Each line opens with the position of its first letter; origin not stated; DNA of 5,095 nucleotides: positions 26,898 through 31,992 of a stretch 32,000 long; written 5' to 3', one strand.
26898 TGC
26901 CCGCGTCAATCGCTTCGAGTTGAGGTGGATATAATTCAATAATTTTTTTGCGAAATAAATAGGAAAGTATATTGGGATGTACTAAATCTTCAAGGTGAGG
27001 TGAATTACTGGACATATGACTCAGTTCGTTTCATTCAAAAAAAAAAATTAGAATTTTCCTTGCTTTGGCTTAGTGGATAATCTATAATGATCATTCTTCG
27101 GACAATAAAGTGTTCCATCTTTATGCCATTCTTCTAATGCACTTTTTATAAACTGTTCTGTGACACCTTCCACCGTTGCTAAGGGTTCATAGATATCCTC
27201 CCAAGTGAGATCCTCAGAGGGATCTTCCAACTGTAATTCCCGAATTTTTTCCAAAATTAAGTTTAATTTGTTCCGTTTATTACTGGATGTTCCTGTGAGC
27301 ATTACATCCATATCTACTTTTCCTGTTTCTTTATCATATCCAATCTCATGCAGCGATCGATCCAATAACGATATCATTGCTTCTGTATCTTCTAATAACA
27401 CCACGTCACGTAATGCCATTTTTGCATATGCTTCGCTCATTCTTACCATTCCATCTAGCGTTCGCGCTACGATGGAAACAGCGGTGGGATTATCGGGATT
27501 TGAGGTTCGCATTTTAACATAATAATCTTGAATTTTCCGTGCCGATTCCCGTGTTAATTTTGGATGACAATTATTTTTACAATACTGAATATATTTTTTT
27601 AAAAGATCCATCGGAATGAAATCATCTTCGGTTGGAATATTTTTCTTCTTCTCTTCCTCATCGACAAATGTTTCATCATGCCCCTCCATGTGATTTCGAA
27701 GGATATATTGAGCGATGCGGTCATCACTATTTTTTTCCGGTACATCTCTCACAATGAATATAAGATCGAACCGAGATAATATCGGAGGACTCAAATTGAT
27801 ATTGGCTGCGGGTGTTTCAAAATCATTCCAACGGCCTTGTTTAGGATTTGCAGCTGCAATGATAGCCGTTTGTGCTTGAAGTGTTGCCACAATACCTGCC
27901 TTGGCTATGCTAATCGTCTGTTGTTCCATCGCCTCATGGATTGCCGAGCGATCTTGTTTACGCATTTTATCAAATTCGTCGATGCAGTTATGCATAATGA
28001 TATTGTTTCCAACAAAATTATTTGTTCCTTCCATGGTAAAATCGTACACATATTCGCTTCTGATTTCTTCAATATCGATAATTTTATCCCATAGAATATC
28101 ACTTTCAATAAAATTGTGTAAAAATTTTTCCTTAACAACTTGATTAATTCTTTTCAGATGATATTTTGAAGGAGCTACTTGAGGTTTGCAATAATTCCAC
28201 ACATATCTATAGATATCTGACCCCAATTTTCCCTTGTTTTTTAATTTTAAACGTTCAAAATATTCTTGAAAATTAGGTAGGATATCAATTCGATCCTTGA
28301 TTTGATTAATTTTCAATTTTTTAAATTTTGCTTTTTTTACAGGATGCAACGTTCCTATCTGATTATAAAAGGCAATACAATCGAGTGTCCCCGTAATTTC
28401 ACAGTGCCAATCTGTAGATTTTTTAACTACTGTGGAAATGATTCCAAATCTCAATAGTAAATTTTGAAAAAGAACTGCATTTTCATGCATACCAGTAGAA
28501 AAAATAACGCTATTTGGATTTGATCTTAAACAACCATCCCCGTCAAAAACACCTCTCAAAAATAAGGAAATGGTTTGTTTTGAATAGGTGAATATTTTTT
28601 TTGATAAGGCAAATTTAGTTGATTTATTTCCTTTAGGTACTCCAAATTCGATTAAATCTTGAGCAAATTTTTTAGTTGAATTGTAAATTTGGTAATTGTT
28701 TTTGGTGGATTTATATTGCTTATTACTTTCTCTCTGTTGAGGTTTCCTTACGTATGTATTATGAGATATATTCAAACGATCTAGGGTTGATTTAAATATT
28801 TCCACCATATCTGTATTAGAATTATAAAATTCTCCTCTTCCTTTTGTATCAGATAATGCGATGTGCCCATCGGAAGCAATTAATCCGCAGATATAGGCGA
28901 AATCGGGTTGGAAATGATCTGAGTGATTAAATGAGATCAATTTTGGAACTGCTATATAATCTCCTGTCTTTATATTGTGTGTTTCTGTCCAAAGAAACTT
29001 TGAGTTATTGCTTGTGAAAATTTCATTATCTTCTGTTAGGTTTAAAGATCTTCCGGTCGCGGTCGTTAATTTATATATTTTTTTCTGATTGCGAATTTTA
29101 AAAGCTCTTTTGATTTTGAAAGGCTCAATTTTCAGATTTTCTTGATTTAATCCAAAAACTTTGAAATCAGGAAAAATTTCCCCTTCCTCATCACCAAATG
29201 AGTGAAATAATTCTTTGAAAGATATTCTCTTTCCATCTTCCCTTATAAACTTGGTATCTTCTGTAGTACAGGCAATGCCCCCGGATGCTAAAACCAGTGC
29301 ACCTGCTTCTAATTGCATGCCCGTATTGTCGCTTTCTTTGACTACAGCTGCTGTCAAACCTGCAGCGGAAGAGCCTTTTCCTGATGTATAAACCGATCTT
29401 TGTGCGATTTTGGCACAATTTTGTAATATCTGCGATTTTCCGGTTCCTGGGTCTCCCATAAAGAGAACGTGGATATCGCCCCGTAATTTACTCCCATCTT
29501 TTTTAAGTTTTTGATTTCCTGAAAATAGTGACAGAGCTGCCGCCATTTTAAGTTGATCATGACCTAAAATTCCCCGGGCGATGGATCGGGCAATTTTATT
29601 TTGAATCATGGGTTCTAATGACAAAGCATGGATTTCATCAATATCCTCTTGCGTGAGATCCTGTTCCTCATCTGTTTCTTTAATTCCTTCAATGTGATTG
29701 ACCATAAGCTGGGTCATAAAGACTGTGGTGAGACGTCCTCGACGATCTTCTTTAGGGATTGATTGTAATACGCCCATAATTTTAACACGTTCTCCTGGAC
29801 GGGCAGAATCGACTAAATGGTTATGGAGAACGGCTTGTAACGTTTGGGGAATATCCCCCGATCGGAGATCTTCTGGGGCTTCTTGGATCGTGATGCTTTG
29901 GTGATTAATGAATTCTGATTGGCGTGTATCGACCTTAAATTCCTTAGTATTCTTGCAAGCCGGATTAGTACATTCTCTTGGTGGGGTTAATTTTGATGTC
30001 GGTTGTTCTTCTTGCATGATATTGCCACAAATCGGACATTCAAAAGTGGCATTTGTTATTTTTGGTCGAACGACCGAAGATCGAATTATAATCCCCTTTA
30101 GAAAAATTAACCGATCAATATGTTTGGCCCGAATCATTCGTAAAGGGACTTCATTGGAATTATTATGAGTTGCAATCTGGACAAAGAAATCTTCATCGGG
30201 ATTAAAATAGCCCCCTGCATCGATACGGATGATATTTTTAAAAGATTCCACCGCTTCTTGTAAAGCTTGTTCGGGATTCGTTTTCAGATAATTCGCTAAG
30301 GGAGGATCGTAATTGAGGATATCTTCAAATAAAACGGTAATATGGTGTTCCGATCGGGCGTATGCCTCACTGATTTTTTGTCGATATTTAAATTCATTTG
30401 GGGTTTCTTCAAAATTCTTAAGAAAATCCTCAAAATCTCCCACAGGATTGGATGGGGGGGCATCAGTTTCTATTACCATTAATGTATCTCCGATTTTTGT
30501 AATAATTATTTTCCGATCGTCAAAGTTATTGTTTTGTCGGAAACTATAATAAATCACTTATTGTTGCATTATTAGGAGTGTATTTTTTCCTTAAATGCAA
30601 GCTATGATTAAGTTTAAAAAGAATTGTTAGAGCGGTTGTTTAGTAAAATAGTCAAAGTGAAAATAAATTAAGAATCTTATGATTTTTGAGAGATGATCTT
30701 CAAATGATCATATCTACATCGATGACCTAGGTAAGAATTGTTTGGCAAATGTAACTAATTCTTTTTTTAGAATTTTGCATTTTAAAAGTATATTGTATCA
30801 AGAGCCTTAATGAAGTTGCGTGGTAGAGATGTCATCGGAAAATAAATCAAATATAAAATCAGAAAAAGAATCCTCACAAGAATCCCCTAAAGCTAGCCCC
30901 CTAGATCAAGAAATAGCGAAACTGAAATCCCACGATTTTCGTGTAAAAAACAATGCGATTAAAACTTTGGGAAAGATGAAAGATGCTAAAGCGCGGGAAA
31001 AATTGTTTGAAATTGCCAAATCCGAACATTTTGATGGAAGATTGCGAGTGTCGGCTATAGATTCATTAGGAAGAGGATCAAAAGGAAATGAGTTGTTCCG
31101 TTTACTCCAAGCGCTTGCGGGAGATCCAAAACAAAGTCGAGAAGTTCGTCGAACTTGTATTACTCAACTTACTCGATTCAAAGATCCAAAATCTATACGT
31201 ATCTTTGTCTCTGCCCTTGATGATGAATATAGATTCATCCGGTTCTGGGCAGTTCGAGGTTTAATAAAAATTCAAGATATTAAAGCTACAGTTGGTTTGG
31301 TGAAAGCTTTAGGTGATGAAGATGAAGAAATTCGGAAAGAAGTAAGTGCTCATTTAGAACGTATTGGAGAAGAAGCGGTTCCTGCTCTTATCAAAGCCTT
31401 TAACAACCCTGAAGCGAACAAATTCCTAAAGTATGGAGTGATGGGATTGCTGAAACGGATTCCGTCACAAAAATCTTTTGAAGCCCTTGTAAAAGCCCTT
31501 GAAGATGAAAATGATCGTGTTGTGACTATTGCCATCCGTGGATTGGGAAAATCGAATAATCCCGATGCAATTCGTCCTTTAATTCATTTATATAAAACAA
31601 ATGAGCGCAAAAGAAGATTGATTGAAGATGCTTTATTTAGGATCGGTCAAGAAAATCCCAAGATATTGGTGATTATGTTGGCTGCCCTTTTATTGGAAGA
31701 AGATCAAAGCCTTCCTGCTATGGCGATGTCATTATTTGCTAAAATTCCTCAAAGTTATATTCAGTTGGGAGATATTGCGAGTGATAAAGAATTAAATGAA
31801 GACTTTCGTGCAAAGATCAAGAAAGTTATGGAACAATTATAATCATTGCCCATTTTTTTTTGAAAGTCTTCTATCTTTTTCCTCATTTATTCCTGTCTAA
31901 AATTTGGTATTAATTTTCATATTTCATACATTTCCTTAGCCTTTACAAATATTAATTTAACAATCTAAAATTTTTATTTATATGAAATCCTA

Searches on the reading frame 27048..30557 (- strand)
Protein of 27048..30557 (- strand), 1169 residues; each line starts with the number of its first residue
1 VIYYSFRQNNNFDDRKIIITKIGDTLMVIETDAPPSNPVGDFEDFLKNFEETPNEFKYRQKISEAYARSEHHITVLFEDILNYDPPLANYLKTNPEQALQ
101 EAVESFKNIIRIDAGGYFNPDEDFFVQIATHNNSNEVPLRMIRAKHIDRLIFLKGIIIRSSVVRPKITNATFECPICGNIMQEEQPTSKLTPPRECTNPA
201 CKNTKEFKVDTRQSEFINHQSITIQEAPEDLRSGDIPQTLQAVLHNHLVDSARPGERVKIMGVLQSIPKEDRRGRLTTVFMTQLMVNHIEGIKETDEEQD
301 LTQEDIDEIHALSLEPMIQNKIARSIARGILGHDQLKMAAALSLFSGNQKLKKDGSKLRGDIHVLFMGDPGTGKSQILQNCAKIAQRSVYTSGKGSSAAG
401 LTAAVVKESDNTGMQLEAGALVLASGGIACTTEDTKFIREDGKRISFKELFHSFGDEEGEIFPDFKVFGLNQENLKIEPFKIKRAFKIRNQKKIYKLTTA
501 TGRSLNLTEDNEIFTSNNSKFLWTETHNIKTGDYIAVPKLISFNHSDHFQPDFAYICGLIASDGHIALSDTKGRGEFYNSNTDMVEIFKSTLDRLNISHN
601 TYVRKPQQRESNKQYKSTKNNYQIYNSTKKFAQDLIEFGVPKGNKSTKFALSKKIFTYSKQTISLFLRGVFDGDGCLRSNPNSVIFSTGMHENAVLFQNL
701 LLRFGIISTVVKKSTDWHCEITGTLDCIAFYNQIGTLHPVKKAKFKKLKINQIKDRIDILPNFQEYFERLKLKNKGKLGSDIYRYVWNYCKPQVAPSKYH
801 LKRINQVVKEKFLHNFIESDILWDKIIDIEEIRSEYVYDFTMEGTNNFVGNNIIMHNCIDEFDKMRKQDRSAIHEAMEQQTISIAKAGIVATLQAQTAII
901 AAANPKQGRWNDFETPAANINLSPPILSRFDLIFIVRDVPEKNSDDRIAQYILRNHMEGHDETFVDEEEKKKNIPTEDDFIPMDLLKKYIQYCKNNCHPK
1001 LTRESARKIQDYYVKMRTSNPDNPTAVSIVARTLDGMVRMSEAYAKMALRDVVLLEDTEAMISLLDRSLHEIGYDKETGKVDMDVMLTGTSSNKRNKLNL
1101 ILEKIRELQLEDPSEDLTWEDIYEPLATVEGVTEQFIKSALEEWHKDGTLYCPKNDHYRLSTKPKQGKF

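Call 41: search_protein_families(library=ncbifam, proteins=[window:27048-30557:-], max_evalue=0.01)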
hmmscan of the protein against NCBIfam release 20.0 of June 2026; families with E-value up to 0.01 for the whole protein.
window:27048-30557:- (1169 aa): 13 families
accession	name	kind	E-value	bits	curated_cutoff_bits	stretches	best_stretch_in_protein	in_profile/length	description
NF040949.1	minchrom_main_MCM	domain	5.5e-213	709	940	2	42-442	5-405/682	minichromosome maintenance protein MCM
NF005852.0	PRK07773.1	equivalog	2.2e-40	138.8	780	1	430-860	398-829/886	replicative DNA helicase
NF038162.1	RtcB_rel_intein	exception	9.3e-18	63.6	1150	2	540-858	227-579/961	intein-containing RtcB family protein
NF011491.0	PRK14898.1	equivalog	1.1e-17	63.3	783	1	577-862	265-548/860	DNA-directed RNA polymerase subunit A''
NF011418.0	PRK14845.1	equivalog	7.4e-17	60.4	756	2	431-772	25-332/1049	translation initiation factor IF-2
NF038098.1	GyrA_w_intein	exception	2.9e-11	42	1850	1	430-858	117-538/1232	intein-containing DNA gyrase subunit A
TIGR01445.1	intein_Nterm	domain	2.7e-09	37.9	24.5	1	430-515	1-83/83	intein N-terminal splicing region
NF011303.0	PRK14715.1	equivalog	3.6e-08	31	1585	1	439-540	908-1017/1627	DNA-directed DNA polymerase II large subunit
NF011287.0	PRK14698.1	equivalog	5.2e-05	21.4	1238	1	629-863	452-675/1017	V-type ATP synthase subunit A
NF045703.1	rSAM_Tes_intein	exception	8.4e-05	20.5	1700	1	468-547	205-282/1040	tetraether lipid synthase Tes, intein-containing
NF007072.0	PRK09519.1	equivalog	0.0023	16.3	1024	0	804-864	638-698/790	intein-containing recombinase RecA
TIGR01443.1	intein_Cterm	domain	0.0024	18.1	15.6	1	836-858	1-24/24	intein C-terminal splicing region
NF011302.0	PRK14714.1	equivalog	0.0028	15.2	1791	0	453-540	969-1055/1350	DNA-directed DNA polymerase II large subunit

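Call 42: search_protein_families(library=pfam, proteins=[window:27048-30557:-], max_evalue=0.001)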
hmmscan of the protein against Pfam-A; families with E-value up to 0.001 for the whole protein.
window:27048-30557:- (1169 aa): 9 families
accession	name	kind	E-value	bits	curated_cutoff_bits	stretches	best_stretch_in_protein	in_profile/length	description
PF00493.29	MCM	-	5.5e-88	294.3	23.3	2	858-956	126-224/224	MCM P-loop domain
PF17207.9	MCM_OB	-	5e-37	126.9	24.8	1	139-267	2-125/126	MCM OB domain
PF14890.11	Intein_splicing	-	1.2e-24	87.3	35.8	1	441-857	6-155/155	Intein splicing domain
PF17855.7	MCM_lid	-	1.7e-23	83.4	27.4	1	984-1069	1-87/87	MCM AAA-lid domain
PF14528.11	LAGLIDADG_3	-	5e-20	72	22.5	2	664-735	4-82/82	LAGLIDADG-like domain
PF14551.11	MCM_N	-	2.4e-11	44.3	24.9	1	42-127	4-92/95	MCM N-terminal domain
PF01078.27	Mg_chelatase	-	1.7e-06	28.1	20.3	0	859-941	112-204/207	Magnesium chelatase, subunit ChlI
PF07728.20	AAA_5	-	0.00037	21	22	0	363-390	1-29/139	AAA domain (dynein-related subfamily)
PF07726.17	AAA_3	-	0.00038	20.8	27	0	809-907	24-114/131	ATPase family associated with various cellular activities (AAA)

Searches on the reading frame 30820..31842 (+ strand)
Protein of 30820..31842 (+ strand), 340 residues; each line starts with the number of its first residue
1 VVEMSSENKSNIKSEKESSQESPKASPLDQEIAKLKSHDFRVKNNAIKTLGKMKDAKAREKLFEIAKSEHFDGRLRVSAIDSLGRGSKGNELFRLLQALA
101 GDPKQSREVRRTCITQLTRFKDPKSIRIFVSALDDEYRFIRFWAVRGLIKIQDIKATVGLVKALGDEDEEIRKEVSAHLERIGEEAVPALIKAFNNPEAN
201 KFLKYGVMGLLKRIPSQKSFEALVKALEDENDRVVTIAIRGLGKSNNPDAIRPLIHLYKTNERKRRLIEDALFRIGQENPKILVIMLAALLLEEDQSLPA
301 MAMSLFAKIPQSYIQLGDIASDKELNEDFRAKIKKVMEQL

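Call 41: search_protein_families(library=ncbifam, proteins=[window:30820-31842:+], max_evalue=0.01)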
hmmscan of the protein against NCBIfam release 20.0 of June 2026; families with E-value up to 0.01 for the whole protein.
window:30820-31842:+ (340 aa): 6 families
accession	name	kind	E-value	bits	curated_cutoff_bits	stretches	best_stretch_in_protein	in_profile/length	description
NF045915.1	PhycobilmeDegNblB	equivalog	2.3e-18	66.5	300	2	112-199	118-205/214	phycobilisome degradation protein NblB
NF058502.1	phyc_lyase_CpcE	equivalog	5.2e-12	45.8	330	2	28-109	44-123/260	C-phycocyanin alpha-cysteine-84 phycocyanobilin lyase subunit CpcE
NF007244.0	PRK09687.1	equivalog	4.8e-08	32.6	275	1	62-176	95-215/285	putative lyase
NF010374.0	PRK13800.1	equivalog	2.2e-07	29.6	1196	1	34-260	630-850/898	fumarate reductase/succinate dehydrogenase flavoprotein subunit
NF058515.1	phyc_lyase_CpcF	equivalog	8.9e-07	28.7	220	0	175-256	20-98/200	C-phycocyanin alpha-cysteine-84 phycocyanobilin lyase subunit CpcF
NF058505.1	phyc_lyase_CpeY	equivalog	2.1e-05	23.3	600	0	183-297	12-131/419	C-phycoerythrin alpha-cysteine-82 phycoerythrobilin lyase CpeY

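Call 42: search_protein_families(library=pfam, proteins=[window:30820-31842:+], max_evalue=0.001)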
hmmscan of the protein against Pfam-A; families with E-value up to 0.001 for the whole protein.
window:30820-31842:+ (340 aa): 4 families
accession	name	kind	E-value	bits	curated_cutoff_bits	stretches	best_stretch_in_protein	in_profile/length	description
PF13646.12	HEAT_2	-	1.1e-37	128.6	27.7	4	95-175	4-82/88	HEAT repeats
PF03130.22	HEAT_PBS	-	3.3e-14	52.2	20.9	0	172-195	2-26/27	PBS lyase HEAT-like repeat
PF02985.28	HEAT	-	2e-08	34.2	23.5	0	221-243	3-25/31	HEAT repeat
PF13513.12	HEAT_EZ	-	5.7e-05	24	27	0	220-243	30-53/55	HEAT-like repeat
